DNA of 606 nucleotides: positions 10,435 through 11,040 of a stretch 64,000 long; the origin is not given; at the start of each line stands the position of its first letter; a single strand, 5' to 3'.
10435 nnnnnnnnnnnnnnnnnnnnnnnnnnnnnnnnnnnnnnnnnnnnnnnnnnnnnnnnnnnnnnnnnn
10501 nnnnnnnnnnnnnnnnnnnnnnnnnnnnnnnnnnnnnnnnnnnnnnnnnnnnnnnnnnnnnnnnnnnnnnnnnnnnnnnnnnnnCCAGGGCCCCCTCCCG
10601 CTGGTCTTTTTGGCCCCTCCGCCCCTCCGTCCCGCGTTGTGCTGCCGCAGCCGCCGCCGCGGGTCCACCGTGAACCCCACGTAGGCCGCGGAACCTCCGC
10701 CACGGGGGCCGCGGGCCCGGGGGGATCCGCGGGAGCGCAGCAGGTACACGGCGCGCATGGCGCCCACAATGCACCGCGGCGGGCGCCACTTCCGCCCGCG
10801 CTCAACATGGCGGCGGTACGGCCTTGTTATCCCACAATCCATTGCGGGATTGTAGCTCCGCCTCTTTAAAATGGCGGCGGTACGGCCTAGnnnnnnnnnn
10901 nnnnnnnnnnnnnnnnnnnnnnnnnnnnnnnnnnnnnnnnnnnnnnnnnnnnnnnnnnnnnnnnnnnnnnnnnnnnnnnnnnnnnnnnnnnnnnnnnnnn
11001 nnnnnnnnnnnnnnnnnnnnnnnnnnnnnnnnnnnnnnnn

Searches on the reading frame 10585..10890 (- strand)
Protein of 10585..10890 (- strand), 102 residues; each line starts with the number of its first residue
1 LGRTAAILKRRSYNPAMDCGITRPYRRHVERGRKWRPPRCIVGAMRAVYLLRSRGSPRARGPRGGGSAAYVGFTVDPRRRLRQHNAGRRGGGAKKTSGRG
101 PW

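Call 57: search_protein_families(library=pfam, proteins=[window:10585-10890:-], max_evalue=0.01)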
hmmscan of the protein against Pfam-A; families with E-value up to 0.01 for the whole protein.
seq(102 aa): 1 family
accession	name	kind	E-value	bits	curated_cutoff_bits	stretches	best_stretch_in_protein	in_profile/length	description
PF01541.30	GIY-YIG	-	2.3e-06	28.2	22.6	1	49-102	5-47/78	GIY-YIG catalytic domain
